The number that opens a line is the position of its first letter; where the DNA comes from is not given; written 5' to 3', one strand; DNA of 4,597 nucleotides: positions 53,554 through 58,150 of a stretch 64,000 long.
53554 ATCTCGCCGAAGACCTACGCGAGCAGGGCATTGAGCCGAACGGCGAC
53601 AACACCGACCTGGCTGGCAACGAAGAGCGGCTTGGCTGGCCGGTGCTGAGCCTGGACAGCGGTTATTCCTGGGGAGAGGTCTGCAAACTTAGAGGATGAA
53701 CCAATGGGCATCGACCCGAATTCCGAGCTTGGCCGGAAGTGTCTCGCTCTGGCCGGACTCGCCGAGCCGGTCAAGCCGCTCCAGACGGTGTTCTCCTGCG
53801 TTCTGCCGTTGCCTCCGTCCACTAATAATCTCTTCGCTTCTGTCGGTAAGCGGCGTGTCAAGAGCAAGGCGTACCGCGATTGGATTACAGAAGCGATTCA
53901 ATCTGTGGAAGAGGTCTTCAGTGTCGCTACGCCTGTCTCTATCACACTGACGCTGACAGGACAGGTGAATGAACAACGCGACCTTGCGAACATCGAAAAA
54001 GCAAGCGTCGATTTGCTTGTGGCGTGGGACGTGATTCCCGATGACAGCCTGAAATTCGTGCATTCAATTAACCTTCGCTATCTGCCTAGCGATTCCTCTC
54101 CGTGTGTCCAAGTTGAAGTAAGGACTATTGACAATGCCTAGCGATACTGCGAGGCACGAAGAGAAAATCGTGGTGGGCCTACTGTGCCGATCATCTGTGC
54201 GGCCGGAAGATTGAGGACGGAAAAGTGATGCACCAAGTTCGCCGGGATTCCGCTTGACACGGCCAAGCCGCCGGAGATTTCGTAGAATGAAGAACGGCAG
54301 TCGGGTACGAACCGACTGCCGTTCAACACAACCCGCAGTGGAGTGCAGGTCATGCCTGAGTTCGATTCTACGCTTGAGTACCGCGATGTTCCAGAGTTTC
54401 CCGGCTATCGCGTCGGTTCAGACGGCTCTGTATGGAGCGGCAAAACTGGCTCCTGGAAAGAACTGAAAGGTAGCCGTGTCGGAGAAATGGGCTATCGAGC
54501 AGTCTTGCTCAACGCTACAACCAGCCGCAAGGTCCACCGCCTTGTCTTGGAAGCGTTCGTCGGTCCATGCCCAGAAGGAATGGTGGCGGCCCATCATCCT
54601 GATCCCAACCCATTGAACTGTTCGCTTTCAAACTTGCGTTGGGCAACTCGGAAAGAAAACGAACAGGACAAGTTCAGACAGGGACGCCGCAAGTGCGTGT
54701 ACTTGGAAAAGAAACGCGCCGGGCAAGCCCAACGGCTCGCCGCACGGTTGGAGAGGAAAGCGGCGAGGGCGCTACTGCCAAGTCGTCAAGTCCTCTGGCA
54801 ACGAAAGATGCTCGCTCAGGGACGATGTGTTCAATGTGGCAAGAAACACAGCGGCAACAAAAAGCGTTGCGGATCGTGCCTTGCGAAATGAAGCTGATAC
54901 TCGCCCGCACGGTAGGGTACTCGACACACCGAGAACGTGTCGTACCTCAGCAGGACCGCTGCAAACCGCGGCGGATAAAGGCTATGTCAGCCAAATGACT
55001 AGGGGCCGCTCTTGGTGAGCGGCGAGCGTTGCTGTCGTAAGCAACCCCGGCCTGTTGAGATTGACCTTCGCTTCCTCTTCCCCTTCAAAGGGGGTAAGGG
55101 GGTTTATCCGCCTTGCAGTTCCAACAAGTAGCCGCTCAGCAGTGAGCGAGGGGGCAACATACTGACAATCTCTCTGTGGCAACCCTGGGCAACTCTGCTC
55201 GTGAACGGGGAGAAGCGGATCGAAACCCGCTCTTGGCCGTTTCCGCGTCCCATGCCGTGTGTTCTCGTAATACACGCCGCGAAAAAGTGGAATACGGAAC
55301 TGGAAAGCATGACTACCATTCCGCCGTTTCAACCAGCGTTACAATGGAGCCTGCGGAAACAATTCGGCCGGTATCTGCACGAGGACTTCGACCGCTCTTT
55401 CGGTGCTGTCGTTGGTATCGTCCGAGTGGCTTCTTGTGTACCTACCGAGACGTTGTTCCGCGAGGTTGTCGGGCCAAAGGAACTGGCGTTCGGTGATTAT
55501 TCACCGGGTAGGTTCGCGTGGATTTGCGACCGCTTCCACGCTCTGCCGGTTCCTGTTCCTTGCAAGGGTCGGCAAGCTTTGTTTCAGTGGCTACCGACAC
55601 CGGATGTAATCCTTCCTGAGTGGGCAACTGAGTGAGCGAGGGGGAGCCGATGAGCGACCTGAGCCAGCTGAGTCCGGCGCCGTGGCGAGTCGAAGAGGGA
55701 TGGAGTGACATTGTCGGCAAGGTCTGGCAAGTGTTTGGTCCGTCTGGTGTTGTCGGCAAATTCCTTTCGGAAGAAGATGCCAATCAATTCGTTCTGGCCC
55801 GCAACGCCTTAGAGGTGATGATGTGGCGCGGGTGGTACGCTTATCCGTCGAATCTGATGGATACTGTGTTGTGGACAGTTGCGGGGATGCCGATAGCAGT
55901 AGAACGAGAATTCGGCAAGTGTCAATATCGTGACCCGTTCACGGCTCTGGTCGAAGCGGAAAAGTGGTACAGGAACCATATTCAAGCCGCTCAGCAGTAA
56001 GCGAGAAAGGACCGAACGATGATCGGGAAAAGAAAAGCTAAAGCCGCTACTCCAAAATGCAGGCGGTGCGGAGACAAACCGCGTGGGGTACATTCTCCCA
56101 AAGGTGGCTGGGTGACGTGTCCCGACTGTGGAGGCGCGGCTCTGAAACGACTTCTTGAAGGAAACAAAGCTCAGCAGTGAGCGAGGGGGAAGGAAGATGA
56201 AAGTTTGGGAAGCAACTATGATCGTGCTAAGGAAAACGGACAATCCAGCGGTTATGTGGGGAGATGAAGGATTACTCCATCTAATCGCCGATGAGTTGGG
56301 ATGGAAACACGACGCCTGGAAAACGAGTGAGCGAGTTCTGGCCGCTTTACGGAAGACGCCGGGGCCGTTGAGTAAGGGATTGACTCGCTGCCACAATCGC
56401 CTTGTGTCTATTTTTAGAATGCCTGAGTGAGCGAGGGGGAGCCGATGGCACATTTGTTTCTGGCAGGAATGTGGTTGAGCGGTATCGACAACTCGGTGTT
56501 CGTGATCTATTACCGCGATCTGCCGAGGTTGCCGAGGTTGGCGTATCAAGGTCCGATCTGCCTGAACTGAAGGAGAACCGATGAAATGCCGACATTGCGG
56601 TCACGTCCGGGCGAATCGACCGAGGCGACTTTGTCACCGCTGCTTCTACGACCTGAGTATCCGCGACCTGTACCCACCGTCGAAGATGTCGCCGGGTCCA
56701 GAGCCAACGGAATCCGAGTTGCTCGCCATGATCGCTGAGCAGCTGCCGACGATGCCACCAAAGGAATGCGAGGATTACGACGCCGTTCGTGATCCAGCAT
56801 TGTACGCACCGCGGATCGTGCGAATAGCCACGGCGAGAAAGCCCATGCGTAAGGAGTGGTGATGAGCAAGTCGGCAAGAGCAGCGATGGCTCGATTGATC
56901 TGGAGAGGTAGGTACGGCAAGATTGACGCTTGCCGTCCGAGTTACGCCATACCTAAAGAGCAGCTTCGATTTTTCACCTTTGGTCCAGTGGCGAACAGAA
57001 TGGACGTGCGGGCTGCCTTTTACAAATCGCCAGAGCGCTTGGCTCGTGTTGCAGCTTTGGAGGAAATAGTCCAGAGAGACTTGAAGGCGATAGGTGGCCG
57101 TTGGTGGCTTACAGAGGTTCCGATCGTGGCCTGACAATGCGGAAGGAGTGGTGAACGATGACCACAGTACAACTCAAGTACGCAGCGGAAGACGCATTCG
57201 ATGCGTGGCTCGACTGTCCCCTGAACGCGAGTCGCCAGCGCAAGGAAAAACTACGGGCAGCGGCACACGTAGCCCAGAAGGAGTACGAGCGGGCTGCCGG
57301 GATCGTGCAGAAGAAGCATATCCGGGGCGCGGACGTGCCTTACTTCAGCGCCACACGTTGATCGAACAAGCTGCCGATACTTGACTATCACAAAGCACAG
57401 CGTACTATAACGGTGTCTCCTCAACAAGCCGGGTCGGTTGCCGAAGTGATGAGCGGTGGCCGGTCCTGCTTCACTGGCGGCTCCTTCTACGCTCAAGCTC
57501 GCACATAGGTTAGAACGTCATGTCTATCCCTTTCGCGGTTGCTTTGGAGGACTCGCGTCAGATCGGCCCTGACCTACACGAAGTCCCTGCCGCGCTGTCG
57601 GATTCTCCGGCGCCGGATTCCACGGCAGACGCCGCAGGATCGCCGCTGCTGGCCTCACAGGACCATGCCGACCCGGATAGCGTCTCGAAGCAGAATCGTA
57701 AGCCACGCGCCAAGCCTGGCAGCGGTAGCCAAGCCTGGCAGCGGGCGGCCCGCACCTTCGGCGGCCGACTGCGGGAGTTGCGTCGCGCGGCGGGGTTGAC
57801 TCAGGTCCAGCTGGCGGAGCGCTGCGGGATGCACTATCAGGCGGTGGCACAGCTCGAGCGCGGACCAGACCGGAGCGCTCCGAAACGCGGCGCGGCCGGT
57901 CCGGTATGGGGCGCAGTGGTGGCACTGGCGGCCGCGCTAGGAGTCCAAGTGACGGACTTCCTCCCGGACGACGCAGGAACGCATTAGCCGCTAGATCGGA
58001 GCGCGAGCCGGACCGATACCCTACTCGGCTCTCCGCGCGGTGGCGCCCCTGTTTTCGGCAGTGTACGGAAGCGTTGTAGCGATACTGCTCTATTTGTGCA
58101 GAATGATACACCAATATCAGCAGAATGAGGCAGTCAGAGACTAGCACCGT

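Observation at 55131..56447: Array of five conserved stop-RBS-start junction repeats delimiting a string of mini gene cassettes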

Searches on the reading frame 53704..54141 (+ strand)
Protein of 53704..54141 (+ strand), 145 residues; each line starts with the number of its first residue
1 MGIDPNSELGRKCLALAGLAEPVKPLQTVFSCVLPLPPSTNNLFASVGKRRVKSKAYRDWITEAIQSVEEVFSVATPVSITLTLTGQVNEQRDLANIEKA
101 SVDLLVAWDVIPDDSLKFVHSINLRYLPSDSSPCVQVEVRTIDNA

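Call 33: list_cluster_members(proteins=[window:53704-54141:+, window:54352-54891:+, window:55309-55635:+, window:55650-56000:+, window:56197-56430:+, window:56445-56570:+, window:56581-56862:+, window:56862-57134:+, window:57158-57361:+, window:57520-57987:+])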
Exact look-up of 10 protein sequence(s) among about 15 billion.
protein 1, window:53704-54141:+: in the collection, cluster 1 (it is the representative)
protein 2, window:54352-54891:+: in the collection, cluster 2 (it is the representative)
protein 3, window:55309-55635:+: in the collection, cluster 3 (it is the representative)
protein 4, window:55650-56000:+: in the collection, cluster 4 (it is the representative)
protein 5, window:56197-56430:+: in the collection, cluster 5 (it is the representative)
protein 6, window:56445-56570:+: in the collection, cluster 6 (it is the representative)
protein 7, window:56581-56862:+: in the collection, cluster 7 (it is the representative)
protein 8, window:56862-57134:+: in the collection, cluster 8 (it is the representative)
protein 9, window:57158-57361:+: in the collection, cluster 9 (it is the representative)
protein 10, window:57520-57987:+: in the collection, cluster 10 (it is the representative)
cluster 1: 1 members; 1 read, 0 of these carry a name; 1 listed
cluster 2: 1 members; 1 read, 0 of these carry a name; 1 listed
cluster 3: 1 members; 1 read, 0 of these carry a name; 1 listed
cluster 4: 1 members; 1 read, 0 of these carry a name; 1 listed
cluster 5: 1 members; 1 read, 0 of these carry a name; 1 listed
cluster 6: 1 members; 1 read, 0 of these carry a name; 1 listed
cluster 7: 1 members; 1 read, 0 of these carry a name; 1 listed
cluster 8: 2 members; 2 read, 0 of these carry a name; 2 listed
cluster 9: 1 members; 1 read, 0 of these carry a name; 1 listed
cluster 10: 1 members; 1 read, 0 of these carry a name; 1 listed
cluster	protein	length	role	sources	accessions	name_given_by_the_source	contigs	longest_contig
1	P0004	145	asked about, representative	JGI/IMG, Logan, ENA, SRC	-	-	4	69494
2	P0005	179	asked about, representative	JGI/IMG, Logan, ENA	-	-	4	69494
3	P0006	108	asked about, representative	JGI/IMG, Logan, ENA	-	-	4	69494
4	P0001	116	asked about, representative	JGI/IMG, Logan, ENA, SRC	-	-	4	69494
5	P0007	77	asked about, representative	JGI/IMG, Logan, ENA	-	-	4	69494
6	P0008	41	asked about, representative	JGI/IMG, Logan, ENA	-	-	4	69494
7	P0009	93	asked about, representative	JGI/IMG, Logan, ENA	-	-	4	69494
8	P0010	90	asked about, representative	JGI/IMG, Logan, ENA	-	-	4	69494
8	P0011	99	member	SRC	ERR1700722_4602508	-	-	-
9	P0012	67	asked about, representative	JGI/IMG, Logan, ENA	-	-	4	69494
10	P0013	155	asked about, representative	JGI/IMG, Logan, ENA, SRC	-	-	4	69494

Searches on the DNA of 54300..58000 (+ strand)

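Call 7: search_dna_similar(query=window:54300-58000:+, collection=phages, mode=distant)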
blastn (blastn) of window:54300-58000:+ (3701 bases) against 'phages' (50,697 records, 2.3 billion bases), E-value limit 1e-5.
No match.

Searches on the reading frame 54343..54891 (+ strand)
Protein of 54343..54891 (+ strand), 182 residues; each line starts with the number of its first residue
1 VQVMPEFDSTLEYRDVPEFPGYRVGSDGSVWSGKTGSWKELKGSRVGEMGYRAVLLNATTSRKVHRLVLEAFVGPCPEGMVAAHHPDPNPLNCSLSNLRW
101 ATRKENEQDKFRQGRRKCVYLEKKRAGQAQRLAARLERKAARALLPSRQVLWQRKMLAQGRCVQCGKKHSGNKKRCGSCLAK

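Call 11: search_protein_families(library=pfam, proteins=[window:54343-54891:+], max_evalue=0.1)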
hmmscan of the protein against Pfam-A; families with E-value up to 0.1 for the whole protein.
window:54343-54891:+ (182 aa): 1 family
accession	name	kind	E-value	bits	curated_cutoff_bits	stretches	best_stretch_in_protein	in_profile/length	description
PF13392.12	HNH_3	-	1.7e-13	50.4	24.8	1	62-107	1-45/46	HNH endonuclease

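Call 12: search_protein_families(library=phrogs, proteins=[window:54343-54891:+], max_evalue=0.01)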
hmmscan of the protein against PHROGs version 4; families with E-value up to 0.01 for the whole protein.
window:54343-54891:+ (182 aa): 11 families
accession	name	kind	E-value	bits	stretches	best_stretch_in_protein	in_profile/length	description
phrog_1492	-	DNA, RNA and nucleotide metabolism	6e-27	95.8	1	6-134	40-168/414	HNH endonuclease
phrog_59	-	DNA, RNA and nucleotide metabolism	1.4e-26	94.8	1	12-127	139-246/423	HNH endonuclease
phrog_959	-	DNA, RNA and nucleotide metabolism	8.8e-22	78.4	1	12-117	7-113/138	HNH endonuclease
phrog_99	-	DNA, RNA and nucleotide metabolism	3.6e-10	41.1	1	31-113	129-208/383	HNH endonuclease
phrog_826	-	DNA, RNA and nucleotide metabolism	1.2e-09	39.2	1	48-119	94-170/281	HNH endonuclease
phrog_4578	-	DNA, RNA and nucleotide metabolism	1.1e-06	29.5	1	59-114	9-63/130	HNH endonuclease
phrog_1891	-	DNA, RNA and nucleotide metabolism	6.2e-05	23.5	1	37-106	138-208/255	HNH endonuclease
phrog_6254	-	DNA, RNA and nucleotide metabolism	0.00017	22.9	1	47-135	22-111/154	HNH endonuclease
phrog_6086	-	DNA, RNA and nucleotide metabolism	0.00017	22.8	1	12-74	4-69/147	HNH endonuclease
phrog_1872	-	DNA, RNA and nucleotide metabolism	0.00037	21.5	1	43-134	41-133/166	endonuclease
phrog_15471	-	DNA, RNA and nucleotide metabolism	0.0017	19.2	1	59-174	29-117/183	HNH endonuclease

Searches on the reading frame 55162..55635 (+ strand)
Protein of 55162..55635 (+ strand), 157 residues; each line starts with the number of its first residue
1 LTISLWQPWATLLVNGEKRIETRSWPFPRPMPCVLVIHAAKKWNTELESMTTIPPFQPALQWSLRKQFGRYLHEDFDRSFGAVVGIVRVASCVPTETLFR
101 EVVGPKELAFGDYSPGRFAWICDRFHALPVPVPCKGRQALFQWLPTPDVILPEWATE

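Call 11: search_protein_families(library=pfam, proteins=[window:55162-55635:+], max_evalue=0.1)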
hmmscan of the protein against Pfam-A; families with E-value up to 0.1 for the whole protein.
window:55162-55635:+ (157 aa): 2 families
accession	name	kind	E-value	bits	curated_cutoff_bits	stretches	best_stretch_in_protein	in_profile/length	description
PF04266.20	ASCH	-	3.2e-05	25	21.2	1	3-102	1-61/103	ASCH domain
PF02628.20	COX15-CtaA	-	0.045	13.2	29.9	1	35-93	40-97/322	Cytochrome oxidase assembly protein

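Call 12: search_protein_families(library=phrogs, proteins=[window:55162-55635:+], max_evalue=0.01)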
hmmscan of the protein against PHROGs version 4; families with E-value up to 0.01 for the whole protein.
window:55162-55635:+ (157 aa): 1 family
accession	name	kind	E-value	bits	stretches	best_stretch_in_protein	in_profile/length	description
phrog_3193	-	unknown function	4.4e-25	89.7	1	3-144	88-207/269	-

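Call 14: find_related_loci(query=window:55162-55635:+, collection=viral_contigs, flank=6000)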
Query window:55162-55635:+ (157 aa) in viral_contigs; peptide patterns used: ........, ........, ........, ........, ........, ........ (x = any residue, [..] = any of these).
21 stretches matched a pattern; 17 encode a relative of the query (tblastn E <= 1e-3); 17 distinct loci.
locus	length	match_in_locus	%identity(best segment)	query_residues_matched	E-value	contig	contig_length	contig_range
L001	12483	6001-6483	42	3-141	8e-27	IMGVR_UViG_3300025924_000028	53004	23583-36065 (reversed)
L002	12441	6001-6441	38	3-151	4e-25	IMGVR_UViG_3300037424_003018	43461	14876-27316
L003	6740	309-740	38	2-143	4e-24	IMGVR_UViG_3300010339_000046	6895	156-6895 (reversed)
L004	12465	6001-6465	39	2-142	1e-23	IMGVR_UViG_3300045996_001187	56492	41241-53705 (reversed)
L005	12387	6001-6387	39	2-143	1e-23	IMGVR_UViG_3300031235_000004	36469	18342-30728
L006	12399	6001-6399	39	2-138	4e-22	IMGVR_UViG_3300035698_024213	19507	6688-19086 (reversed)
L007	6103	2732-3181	36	2-143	8e-20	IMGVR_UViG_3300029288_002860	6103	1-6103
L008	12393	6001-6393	34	2-152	1e-19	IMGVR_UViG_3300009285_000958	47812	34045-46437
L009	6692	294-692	37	2-142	3e-19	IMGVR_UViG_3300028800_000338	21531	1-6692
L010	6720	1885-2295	36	2-147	2e-18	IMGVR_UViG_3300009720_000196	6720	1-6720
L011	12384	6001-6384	38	1-141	1e-17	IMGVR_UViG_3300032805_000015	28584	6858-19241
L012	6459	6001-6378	35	2-143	2e-17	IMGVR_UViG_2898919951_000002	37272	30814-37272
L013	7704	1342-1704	34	2-140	2e-16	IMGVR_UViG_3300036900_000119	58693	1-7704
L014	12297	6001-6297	37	2-112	3e-13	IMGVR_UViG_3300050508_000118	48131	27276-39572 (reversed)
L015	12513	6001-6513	31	2-143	1e-12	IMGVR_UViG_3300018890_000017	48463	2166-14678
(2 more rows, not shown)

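Call 25: find_related_loci(query=window:55162-55635:+, collection=metagenome_contigs, flank=10000)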
Query window:55162-55635:+ (157 aa) in metagenome_contigs; peptide patterns used: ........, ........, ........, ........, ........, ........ (x = any residue, [..] = any of these).
127 stretches matched a pattern; 34 encode a relative of the query (tblastn E <= 1e-3); 34 distinct loci.
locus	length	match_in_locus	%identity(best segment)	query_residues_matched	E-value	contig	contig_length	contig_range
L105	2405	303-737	42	1-148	5e-30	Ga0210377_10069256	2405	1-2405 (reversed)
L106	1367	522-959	42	2-145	4e-30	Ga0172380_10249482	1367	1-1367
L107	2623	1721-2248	39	3-153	2e-29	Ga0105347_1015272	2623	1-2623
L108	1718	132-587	39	3-153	6e-27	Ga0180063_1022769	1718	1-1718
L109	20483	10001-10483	42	3-141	1e-26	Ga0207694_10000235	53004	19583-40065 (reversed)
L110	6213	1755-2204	40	2-142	1e-26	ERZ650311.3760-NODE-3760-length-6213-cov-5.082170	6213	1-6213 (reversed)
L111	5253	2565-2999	39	3-153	2e-25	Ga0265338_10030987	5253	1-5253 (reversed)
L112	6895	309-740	38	2-143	5e-24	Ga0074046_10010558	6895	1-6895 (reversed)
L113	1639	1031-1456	38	2-143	5e-24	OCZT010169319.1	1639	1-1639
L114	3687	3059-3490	37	2-143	6e-24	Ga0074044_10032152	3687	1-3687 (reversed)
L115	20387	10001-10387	39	2-143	2e-23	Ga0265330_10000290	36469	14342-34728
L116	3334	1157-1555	43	2-152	2e-23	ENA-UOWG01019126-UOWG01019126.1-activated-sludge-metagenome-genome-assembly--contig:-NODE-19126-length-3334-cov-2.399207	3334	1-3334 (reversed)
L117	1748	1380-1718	41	3-121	4e-23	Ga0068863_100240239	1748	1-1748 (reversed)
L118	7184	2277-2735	37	2-151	4e-22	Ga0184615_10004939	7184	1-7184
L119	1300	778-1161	35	2-143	2e-20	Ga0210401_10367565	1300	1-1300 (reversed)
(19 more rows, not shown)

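Call 26: find_related_loci(query=window:55162-55635:+, collection=genome_contigs, flank=10000)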
Query window:55162-55635:+ (157 aa) in genome_contigs; peptide patterns used: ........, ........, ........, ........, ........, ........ (x = any residue, [..] = any of these).
70 stretches matched a pattern; 10 encode a relative of the query (tblastn E <= 1e-3); 10 distinct loci.
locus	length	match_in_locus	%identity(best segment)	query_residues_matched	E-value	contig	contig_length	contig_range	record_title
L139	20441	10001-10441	48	1-151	7e-34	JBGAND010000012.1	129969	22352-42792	MAG: Phycisphaerales bacterium isolate MAG_MBR_H10.24 MBRH10-24_opera_contig_589, whole genome shotgun sequence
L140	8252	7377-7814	42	2-145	2e-29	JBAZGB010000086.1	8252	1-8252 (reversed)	MAG: Eubacteriales bacterium isolate SO_2017_LW3_34 NODE_28664_length_8252_cov_1.858462_LW162_2017, whole genome shotgun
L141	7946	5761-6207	39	2-153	1e-27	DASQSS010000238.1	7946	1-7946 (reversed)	MAG TPA_asm: Ktedonobacterales bacterium isolate SMAG_U10915 k141_26097, whole genome shotgun sequence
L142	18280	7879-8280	34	2-149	1e-21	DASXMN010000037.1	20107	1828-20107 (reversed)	MAG TPA_asm: Candidatus Angelobacter sp. isolate SMAG_U5329 k141_3223562, whole genome shotgun sequence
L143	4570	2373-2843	33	2-151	4e-20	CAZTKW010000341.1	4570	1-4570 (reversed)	MAG TPA_asm: uncultured Pirellulales bacterium isolate SRP214966_co5_288 genome assembly, contig: NODE_22897_length_4570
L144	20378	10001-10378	35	2-143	2e-17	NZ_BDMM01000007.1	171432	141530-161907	Brevundimonas sp. SH203, whole genome shotgun sequence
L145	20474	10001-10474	32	2-143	3e-15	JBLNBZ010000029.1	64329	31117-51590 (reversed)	MAG: Bacteroidota bacterium isolate MAG138 PRJNA950955_bin44_renamed_28, whole genome shotgun sequence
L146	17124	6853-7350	31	2-148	2e-13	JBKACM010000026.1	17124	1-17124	MAG: Alphaproteobacteria bacterium isolate XQGS-1 NODE_26_length_17124_cov_5.841145, whole genome shotgun sequence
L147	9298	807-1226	27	2-156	3e-10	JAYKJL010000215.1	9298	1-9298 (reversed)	MAG: Nostocales cyanobacterium 94392 NODE_26856821, whole genome shotgun sequence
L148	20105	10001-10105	46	116-150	1e-5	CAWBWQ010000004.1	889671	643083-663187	MAG: uncultured Phycisphaerales bacterium isolate MFD04580.bin.2.26 genome assembly, contig: contig_5794, whole genome s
